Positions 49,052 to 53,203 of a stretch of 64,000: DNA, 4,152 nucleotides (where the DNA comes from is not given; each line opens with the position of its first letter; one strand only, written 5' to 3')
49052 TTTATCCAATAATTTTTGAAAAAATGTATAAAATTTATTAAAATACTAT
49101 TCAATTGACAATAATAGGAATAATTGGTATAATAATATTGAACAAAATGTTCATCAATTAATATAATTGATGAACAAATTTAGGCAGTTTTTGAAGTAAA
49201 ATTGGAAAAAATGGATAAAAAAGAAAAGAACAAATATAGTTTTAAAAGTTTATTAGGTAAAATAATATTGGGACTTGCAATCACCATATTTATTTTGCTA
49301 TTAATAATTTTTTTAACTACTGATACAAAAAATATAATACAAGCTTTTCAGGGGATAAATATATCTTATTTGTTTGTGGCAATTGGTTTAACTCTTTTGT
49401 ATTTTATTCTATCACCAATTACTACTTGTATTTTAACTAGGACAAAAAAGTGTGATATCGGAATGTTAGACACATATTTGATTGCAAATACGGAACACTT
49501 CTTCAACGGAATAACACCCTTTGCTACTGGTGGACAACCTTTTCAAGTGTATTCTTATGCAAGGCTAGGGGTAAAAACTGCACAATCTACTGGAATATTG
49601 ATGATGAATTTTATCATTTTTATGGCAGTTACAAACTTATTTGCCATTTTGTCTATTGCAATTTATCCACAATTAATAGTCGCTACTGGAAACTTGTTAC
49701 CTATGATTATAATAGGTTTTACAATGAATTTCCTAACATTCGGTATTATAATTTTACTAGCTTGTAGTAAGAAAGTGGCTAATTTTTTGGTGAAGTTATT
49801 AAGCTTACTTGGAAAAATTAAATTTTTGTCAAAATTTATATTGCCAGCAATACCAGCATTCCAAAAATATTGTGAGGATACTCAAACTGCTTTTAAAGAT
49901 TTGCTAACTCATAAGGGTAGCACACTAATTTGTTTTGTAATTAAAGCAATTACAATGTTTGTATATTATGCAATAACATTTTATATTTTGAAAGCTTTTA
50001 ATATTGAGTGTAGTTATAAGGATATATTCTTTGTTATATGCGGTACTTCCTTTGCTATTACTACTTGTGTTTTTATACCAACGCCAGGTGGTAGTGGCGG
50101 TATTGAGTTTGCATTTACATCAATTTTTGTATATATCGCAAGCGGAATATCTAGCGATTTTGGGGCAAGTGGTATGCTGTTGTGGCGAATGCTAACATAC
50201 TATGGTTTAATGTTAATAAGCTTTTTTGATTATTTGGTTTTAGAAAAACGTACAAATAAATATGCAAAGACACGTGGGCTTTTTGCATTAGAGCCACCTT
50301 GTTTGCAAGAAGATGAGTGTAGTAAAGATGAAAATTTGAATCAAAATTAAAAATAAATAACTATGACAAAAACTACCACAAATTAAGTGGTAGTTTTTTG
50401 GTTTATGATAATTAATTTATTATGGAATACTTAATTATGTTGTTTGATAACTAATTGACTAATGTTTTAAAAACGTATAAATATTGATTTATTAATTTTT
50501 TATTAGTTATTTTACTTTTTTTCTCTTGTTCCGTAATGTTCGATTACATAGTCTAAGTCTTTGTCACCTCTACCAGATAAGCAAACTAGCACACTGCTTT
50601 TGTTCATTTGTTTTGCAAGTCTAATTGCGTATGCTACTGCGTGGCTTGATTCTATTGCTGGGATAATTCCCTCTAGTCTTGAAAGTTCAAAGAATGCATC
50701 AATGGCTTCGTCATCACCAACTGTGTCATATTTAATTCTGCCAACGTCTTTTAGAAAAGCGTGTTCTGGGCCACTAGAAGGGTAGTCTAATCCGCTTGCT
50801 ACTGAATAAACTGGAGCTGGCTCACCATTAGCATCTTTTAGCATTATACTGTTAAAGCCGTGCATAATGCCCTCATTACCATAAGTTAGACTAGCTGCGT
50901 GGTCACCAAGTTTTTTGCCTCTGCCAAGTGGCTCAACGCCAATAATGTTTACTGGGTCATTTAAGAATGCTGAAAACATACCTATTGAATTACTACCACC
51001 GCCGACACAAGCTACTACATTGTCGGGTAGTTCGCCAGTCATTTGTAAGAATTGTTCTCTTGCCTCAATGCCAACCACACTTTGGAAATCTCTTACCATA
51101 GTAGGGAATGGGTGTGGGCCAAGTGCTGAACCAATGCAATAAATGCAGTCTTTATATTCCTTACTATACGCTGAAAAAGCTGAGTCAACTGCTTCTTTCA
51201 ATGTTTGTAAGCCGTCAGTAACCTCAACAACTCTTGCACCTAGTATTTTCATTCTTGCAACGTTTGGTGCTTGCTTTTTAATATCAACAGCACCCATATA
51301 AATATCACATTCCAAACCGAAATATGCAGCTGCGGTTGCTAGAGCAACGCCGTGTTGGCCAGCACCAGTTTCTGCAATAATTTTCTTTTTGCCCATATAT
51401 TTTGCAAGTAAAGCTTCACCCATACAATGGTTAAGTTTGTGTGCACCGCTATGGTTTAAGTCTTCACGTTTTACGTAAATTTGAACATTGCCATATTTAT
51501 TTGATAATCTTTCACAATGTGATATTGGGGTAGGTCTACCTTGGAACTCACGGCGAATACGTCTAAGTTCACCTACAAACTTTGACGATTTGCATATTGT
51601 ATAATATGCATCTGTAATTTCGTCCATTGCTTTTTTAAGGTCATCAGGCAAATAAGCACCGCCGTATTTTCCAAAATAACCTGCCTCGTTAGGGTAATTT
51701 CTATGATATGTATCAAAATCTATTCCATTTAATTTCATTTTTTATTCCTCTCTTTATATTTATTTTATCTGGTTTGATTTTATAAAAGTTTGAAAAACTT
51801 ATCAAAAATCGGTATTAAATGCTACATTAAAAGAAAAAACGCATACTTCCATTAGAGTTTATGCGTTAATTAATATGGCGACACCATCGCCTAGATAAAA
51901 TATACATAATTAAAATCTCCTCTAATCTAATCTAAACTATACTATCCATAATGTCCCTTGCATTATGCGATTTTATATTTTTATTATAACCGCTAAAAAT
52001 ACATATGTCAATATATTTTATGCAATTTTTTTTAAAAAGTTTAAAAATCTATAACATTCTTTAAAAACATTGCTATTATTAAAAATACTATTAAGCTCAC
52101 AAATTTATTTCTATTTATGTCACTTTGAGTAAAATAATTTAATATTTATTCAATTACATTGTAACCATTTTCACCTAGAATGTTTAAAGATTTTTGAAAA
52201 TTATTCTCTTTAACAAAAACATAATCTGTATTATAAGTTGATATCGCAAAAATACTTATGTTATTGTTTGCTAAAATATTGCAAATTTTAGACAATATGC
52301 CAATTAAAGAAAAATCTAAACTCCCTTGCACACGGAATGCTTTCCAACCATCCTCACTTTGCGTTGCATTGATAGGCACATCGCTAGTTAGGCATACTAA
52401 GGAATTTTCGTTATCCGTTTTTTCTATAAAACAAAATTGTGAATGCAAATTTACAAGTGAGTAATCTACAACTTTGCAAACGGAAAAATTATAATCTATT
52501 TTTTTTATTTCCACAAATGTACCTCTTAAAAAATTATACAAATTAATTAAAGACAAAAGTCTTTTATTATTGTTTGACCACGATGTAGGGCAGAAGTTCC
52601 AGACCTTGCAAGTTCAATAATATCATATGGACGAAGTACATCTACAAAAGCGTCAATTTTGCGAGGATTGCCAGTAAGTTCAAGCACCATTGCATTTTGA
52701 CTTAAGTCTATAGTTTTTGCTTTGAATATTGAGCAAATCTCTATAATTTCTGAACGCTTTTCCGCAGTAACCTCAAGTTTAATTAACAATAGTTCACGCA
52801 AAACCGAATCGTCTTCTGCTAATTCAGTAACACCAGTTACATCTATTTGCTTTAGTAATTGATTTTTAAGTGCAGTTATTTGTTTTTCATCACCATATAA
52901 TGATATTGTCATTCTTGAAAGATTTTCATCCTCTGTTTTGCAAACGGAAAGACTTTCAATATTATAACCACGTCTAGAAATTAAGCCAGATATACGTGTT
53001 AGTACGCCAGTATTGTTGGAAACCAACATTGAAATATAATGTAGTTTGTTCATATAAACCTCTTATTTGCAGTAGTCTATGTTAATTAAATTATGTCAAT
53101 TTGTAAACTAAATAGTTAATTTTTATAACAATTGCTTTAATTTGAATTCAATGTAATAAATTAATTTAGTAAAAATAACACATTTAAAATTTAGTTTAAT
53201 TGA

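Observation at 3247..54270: Recurrent, strand-biased ~19-nt motif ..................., mostly just upstream of start codons but also inside two genes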

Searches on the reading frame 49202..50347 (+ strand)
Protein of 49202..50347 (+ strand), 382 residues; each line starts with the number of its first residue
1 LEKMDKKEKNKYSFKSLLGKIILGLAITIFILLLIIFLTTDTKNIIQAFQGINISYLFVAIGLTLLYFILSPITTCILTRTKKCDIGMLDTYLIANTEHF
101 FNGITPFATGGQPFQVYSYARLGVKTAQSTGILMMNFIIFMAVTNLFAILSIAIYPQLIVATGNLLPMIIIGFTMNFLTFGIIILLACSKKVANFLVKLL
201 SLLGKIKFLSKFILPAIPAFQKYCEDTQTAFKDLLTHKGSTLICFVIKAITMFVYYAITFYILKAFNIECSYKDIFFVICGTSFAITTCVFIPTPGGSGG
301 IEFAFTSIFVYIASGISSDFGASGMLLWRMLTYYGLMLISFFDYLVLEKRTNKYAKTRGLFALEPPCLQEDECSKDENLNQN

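Call 69: search_protein_families(library=pfam, proteins=[window:49202-50347:+], max_evalue=0.001)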
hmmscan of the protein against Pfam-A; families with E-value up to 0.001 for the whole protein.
window:49202-50347:+ (382 aa): 1 family
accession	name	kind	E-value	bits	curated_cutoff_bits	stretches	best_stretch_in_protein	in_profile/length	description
PF03706.18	LPG_synthase_TM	-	1.1e-33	117.5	33.4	1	21-339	1-301/302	Lysylphosphatidylglycerol synthase TM region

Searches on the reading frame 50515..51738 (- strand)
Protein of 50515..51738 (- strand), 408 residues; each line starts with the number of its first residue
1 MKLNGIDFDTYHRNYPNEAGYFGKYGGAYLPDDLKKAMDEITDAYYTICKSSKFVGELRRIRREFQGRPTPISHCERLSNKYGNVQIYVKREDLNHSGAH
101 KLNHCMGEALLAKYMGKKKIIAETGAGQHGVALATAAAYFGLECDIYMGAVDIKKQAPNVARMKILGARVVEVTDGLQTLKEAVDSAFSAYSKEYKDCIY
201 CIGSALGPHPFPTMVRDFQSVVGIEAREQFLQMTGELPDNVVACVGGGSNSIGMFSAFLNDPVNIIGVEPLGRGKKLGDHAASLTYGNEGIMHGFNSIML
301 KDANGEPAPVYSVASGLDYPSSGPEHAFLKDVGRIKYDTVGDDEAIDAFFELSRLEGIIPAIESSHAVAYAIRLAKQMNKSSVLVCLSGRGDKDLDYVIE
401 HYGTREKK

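Call 24: search_protein_families(library=pfam, proteins=[window:50515-51738:-], max_evalue=0.001)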
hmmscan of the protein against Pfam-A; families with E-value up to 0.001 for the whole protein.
window:50515-51738:- (408 aa): 1 family
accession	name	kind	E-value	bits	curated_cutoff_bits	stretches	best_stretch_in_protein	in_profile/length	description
PF00291.31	PALP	-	4.1e-39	135.1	35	1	67-389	5-295/295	Pyridoxal-phosphate dependent enzyme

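Call 44: find_homologous_proteins(query=window:50515-51738:-, max_evalue=1e-50)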
Query window:50515-51738:- (408 aa): 8000 proteins with E <= 1e-50 among 8000 candidates; the best 120 are listed.
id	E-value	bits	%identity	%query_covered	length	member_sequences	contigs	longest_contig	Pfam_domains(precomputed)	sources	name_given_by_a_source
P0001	2.7e-261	885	93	100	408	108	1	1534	PF00291.32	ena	-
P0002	4.6e-238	808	85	99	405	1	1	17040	PF00291.32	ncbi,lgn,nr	ncbi:MAG: tryptophan synthase subunit beta [Oscillospiraceae bacterium]|nr:tryptophan synthase subun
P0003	6.4e-238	808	85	99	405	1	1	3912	PF00291.32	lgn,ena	-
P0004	1.4e-237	806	84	99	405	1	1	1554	PF00291.32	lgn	-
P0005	2.5e-237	806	86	99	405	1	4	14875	PF00291.32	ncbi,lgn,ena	-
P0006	3.1e-237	805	84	99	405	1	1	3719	PF00291.32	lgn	-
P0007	3.3e-237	805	85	99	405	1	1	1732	PF00291.32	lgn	-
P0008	4.3e-237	805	84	99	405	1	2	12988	PF00291.32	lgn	-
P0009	5.3e-237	805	84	99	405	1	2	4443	PF00291.32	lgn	-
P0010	6.5e-237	804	85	99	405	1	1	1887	PF00291.32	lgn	-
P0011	9.1e-237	804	85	99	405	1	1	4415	PF00291.32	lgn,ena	-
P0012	1.2e-236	803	84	99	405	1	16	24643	PF00291.32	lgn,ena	-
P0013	1.2e-236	803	85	99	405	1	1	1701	PF00291.32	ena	-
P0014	3.0e-236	802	84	99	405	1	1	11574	PF00291.32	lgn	-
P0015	4.2e-236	802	85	99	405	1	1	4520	PF00291.32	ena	-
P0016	5.5e-236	801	84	99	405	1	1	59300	PF00291.32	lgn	-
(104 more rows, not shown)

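Call 45: find_encoding_contigs(protein=P0005, flank=8000, max_places=2)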
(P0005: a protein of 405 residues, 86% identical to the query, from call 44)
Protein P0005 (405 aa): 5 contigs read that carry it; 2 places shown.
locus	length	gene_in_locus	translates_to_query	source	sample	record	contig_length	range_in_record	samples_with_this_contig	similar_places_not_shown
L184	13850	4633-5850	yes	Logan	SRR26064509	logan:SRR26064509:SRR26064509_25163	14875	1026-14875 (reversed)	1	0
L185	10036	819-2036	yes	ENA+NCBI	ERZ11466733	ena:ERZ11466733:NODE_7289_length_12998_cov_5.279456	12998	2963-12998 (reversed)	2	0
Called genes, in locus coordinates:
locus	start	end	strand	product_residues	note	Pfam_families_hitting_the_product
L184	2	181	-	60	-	?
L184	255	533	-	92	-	PF13451:zf_Tbcl, PF23477:zf_Tbcl_2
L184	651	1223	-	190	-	PF04542:Sigma70_r2, PF13384:HTH_23 (faint), PF08281:Sigma70_r4_2, PF00196:GerE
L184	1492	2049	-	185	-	PF05683:Fumerase_C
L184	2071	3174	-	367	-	-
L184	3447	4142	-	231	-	PF09551:Spore_II_R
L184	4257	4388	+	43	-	-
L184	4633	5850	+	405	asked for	PF00291:PALP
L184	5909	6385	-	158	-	-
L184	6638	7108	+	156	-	PF01047:MarR (faint), PF12802:MarR_2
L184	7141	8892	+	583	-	PF00664:ABC_membrane, PF00005:ABC_tran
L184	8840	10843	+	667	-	PF00664:ABC_membrane, PF00005:ABC_tran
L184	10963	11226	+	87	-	PF02604:PhdYeFM_antitox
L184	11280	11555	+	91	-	PF05016:ParE_toxin (weak)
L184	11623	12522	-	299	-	PF03547:Mem_trans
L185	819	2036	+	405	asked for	PF00291:PALP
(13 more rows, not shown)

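Call 46: find_encoding_contigs(protein=P0016, flank=8000, max_places=1)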
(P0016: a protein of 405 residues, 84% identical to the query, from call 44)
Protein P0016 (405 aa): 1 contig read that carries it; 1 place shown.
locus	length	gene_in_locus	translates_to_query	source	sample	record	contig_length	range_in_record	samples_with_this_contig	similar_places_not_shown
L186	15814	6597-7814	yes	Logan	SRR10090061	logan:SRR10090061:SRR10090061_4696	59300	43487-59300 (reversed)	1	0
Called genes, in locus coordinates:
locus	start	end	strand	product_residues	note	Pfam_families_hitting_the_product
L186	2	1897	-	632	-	?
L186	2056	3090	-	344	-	-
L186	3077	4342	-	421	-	PF01676:Metalloenzyme, PF10143:PhosphMutase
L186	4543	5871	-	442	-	PF01757:Acyl_transf_3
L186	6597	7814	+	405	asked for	PF00291:PALP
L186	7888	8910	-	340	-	-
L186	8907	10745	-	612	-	PF13522:GATase_6, PF13537:GATase_7, PF01380:SIS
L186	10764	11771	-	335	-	PF01073:3Beta_HSD, PF01370:Epimerase, PF02719:Polysacc_synt_2, PF04321:RmlD_sub_bind, PF07993:NAD_binding_4, PF13460:NAD_binding_10 (weak), PF16363:GDP_Man_Dehyd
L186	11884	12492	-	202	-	-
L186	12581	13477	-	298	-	PF01256:Carb_kinase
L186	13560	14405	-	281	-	-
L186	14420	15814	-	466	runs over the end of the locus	PF01183:Glyco_hydro_25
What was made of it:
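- Tried and rejected: The TrpB-like protein as a way to find relatives: it is too conserved, and the loci returned were unrelated (calls 44-46).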

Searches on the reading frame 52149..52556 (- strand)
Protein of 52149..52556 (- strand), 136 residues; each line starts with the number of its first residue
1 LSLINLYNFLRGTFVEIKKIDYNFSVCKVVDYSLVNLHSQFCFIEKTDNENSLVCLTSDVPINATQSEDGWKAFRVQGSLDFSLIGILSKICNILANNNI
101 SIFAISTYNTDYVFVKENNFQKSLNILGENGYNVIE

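Call 24: search_protein_families(library=pfam, proteins=[window:52149-52556:-], max_evalue=0.001)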
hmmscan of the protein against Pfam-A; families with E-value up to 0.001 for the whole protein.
window:52149-52556:- (136 aa): 2 families
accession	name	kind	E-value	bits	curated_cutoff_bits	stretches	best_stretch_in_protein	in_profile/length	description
PF13840.12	ACT_7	-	8.8e-22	77.2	27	1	67-127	2-63/65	ACT domain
PF01842.31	ACT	-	3.4e-05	24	27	1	86-111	12-37/66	ACT domain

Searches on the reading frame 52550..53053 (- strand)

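Call 24: search_protein_families(library=pfam, proteins=[window:52550-53053:-], max_evalue=0.001)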
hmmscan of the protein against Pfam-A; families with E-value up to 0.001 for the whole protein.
window:52550-53053:- (168 aa): 5 families
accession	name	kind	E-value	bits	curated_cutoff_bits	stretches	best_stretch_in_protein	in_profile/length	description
PF10369.15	ALS_ss_C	-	1.2e-29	102.6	23.2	1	86-159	1-74/74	Small subunit of acetolactate synthase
PF22629.2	ACT_AHAS_ss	-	6.5e-20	71.5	27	1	7-72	1-65/67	AHAS small subunit-like ACT domain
PF13710.12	ACT_5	-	2.5e-15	56.4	27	1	14-75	2-62/62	ACT domain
PF01842.31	ACT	-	5.1e-09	36.2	27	1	5-69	1-64/66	ACT domain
PF13291.12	ACT_4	-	0.00018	22.5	27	1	7-73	9-76/80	ACT domain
